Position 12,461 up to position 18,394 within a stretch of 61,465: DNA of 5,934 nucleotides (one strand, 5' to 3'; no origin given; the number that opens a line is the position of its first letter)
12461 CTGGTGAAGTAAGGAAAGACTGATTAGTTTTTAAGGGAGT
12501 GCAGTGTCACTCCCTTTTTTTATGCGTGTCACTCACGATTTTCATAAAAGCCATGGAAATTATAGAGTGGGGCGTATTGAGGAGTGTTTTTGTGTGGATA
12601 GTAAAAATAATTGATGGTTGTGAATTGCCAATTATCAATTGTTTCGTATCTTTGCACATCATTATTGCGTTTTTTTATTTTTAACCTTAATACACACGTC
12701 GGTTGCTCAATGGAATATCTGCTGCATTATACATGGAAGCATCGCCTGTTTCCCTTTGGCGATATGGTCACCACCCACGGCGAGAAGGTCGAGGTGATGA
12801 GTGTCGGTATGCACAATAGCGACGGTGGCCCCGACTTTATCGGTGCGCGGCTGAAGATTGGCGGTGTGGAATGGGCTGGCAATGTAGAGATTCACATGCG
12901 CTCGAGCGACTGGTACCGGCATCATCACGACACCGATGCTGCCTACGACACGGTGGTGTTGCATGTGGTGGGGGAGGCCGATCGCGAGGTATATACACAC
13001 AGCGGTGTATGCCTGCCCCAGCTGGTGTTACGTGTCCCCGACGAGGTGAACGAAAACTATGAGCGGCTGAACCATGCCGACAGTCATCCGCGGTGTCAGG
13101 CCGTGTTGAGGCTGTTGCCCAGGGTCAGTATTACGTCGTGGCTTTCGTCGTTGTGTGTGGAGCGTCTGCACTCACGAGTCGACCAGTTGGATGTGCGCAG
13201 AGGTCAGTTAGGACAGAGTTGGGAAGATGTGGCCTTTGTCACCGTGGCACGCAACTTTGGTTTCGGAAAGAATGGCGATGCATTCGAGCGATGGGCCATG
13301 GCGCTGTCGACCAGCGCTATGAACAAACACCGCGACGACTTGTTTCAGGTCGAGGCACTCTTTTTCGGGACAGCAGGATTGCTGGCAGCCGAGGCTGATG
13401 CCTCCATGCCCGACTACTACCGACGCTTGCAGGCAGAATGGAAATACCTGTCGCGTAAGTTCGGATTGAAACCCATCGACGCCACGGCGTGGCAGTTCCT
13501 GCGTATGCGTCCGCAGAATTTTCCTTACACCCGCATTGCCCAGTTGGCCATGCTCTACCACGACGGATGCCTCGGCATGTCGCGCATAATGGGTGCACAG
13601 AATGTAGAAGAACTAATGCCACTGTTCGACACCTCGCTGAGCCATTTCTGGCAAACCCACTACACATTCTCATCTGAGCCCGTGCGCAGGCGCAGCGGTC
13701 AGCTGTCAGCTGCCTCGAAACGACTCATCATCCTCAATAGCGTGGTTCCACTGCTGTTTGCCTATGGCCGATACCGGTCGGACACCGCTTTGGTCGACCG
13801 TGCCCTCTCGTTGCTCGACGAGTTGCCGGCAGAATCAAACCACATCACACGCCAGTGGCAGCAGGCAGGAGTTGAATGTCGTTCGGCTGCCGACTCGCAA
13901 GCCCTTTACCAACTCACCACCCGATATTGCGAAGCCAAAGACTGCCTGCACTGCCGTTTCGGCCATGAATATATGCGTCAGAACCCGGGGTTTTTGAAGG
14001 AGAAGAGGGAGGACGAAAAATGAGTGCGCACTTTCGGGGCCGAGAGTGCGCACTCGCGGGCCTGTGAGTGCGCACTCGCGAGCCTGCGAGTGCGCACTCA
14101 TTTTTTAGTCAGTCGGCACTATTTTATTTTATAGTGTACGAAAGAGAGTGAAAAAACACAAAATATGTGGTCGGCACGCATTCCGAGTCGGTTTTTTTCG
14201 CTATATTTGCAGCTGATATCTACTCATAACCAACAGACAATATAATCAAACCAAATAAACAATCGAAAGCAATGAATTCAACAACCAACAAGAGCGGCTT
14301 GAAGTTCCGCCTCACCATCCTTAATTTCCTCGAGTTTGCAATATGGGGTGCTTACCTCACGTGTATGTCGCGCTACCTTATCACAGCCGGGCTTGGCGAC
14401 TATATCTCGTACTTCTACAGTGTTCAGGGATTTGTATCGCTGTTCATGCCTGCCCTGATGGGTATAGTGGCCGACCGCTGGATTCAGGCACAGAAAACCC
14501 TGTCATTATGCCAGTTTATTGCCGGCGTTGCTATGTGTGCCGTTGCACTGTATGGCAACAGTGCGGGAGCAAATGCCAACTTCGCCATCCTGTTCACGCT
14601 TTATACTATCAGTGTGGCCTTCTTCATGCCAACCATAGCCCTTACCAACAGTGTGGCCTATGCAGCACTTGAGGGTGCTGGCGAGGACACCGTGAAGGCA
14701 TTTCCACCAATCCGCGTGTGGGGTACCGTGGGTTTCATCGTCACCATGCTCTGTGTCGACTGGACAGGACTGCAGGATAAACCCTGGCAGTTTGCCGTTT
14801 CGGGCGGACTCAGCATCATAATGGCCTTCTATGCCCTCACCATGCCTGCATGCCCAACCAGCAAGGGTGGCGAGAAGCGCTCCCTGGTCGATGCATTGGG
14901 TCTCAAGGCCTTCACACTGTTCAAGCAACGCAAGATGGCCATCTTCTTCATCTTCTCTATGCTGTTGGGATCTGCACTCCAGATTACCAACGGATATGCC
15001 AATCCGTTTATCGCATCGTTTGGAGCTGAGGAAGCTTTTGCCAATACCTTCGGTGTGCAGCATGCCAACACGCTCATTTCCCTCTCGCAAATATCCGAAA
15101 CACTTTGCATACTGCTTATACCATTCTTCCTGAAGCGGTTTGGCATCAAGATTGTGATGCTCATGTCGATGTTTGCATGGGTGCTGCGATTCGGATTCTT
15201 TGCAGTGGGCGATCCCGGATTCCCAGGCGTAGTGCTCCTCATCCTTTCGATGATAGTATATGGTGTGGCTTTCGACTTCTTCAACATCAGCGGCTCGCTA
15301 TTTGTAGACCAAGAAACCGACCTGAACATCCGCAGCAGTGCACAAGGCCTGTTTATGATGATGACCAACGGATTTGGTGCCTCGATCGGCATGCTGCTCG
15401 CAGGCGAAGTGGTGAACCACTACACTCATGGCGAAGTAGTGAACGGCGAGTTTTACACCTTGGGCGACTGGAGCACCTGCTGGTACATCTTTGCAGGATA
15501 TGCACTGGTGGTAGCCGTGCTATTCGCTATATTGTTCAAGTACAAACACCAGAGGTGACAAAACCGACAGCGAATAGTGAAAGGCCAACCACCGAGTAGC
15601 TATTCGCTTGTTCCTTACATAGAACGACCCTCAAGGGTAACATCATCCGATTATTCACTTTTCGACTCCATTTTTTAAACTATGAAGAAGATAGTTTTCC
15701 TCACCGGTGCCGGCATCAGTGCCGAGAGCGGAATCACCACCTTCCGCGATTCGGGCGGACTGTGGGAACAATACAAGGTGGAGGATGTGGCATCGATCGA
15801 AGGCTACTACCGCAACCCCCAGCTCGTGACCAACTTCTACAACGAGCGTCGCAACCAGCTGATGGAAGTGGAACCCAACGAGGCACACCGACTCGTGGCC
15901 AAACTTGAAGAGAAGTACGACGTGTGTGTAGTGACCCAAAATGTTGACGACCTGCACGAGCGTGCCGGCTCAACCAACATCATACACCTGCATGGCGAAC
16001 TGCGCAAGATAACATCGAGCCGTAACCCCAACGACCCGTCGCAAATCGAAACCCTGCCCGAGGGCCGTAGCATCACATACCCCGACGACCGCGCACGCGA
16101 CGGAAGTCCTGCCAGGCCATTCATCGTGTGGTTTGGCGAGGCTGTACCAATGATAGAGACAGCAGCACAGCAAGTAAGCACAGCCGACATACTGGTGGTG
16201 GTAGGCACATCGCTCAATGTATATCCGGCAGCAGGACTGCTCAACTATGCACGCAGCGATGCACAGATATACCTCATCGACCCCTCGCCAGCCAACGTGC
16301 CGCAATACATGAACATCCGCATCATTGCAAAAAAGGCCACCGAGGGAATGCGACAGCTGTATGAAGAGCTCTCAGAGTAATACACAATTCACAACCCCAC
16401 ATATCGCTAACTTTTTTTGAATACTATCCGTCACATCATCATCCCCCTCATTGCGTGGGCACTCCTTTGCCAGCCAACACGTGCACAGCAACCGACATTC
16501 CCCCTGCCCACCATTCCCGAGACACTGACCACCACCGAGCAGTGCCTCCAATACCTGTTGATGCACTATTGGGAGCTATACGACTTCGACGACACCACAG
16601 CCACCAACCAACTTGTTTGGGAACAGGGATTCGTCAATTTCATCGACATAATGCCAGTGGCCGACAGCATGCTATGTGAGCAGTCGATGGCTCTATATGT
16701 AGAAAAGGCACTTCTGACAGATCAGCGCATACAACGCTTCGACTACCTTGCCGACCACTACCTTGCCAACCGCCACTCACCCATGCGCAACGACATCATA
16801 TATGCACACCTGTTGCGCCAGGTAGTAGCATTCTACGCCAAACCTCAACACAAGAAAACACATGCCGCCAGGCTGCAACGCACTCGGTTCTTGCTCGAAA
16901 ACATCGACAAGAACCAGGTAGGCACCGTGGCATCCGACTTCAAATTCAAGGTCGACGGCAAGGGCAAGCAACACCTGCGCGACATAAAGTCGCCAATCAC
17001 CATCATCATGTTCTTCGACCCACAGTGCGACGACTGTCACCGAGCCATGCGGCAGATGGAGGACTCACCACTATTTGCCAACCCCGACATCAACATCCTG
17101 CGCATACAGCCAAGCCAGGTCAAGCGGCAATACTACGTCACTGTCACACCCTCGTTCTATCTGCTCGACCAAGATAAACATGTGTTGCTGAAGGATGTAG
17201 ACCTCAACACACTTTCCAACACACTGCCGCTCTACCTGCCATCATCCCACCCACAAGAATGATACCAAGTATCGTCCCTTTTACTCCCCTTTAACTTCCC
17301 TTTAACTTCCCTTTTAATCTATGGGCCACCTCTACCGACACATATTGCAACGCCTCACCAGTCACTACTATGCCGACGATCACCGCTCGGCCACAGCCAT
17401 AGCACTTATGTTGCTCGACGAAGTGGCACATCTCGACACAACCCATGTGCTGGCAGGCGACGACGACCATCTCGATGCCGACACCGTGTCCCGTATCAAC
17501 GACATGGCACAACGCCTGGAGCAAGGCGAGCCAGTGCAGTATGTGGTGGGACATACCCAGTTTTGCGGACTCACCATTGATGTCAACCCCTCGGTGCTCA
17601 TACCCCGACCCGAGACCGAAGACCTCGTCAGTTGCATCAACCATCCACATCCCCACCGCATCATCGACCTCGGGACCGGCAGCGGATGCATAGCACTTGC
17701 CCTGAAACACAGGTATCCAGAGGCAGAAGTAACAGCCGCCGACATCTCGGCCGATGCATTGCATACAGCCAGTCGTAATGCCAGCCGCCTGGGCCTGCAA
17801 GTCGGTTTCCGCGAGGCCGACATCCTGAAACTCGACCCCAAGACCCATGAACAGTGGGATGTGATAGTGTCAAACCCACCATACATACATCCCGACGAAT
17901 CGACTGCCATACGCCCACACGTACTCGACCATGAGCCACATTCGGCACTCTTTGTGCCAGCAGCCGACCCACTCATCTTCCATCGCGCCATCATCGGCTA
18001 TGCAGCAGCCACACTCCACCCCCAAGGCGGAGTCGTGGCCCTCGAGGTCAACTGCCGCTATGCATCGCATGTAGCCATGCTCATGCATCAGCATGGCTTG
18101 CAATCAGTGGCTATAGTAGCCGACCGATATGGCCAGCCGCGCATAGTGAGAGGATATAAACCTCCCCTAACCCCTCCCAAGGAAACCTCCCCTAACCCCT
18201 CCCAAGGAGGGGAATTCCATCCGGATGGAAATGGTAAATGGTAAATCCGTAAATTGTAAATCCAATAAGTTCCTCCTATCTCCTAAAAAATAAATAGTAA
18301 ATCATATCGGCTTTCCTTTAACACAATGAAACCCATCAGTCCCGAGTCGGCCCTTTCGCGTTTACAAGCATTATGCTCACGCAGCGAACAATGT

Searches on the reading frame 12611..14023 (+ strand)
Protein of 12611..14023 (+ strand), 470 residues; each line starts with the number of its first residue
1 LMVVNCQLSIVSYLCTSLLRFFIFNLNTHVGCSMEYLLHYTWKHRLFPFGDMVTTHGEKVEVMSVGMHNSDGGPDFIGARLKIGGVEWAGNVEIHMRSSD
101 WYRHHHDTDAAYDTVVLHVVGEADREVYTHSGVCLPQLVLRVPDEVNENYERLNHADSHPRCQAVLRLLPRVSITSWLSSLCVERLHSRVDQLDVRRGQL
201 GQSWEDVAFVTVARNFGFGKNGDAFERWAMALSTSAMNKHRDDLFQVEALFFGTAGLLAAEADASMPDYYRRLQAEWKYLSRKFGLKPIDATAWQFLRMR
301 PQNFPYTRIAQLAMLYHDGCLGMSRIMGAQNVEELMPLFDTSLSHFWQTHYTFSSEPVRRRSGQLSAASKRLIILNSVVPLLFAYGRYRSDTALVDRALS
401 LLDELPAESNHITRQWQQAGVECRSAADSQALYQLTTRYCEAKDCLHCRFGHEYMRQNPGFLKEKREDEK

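Call 23: search_protein_families(library=pfam, proteins=[window:12611-14023:+], max_evalue=0.0001)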
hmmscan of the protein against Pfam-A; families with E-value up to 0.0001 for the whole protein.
window:12611-14023:+ (470 aa): 1 family
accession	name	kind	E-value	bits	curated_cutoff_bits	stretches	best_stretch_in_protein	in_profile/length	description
PF11013.13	DUF2851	-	2.1e-137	458.6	25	1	35-411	1-375/375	Protein of unknown function (DUF2851)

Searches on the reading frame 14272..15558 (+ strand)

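Call 23: search_protein_families(library=pfam, proteins=[window:14272-15558:+], max_evalue=0.0001)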
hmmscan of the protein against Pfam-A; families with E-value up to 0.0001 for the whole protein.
window:14272-15558:+ (428 aa): 3 families
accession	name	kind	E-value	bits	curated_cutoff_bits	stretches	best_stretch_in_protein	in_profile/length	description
PF03825.22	Nuc_H_symport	-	1e-122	410.4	25.9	1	10-426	3-399/400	Nucleoside H+ symporter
PF12832.13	MFS_1_like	-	5.6e-23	82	25.2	1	13-384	3-365/373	MFS_1 like family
PF07690.21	MFS_1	-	1.6e-13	50.7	33.4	1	255-423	22-173/347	Major Facilitator Superfamily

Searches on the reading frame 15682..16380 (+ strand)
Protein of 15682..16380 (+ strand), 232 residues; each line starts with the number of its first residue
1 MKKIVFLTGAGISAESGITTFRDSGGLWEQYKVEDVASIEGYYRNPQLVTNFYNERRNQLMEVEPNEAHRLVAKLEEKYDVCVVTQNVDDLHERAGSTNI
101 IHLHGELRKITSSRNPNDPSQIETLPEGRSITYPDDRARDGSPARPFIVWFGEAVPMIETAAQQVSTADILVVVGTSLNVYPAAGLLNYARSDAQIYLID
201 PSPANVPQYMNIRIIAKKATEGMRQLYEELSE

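Call 23: search_protein_families(library=pfam, proteins=[window:15682-16380:+], max_evalue=0.0001)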
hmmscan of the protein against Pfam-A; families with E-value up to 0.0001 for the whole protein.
window:15682-16380:+ (232 aa): 1 family
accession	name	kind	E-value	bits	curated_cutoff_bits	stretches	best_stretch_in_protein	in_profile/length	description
PF02146.23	SIR2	-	9e-44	150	24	1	9-182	1-180/180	Sir2 family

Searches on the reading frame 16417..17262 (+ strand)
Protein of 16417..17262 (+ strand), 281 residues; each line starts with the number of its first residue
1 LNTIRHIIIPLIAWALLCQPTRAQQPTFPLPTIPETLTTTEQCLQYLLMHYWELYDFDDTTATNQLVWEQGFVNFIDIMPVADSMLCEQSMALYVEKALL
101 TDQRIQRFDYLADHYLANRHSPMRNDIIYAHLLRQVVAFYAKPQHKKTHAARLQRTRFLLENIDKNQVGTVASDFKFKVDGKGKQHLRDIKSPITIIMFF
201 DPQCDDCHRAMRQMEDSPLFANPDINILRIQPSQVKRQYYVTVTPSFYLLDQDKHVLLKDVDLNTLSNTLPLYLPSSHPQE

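Call 23: search_protein_families(library=pfam, proteins=[window:16417-17262:+], max_evalue=0.0001)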
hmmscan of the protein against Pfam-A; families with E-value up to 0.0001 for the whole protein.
window:16417-17262:+ (281 aa): 1 family
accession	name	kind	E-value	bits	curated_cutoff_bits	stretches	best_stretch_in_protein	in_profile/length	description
PF17127.10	DUF5106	-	3e-27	96.3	28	1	24-165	14-150/151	Domain of unknown function (DUF5106)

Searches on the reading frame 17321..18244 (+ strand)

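Call 71: search_protein_families(library=pfam, proteins=[window:17321-18244:+], max_evalue=0.01)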
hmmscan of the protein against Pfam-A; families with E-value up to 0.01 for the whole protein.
window:17321-18244:+ (307 aa): 12 families
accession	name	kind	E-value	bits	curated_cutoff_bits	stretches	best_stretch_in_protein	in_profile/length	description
PF05175.20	MTS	-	8.9e-17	61.7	23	1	100-192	21-112/170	Methyltransferase small domain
PF13649.12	Methyltransf_25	-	3e-13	50.7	27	1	114-190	1-78/97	Methyltransferase domain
PF13847.12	Methyltransf_31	-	4.2e-12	46.4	27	1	113-200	6-82/145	Methyltransferase domain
PF17827.6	PrmC_N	-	1.6e-10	41.8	23.4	1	4-77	2-71/71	PrmC N-terminal domain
PF08241.18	Methyltransf_11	-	2.7e-08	34.8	21.2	1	116-185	2-67/95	Methyltransferase domain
PF08242.18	Methyltransf_12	-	8.3e-08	33.3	30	1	115-185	1-72/98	Methyltransferase domain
PF06325.19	PrmA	-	2.6e-06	27.6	22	1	112-185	163-233/296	Ribosomal protein L11 methyltransferase (PrmA)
PF01170.24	UPF0020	-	3.4e-06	27.3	22.3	1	131-188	74-131/197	RMKL-like, methyltransferase domain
PF03602.21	Cons_hypoth95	-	0.0005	20.2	24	1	110-190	41-125/182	Conserved hypothetical protein 95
PF00891.24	Methyltransf_2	-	0.0015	18.4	22.3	1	112-168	64-120/210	O-methyltransferase domain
PF13489.12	Methyltransf_23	-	0.003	17.7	27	1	109-185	21-88/164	Methyltransferase domain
PF05971.18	Methyltransf_10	-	0.0098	15.7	23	0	109-189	101-188/299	RNA methyltransferase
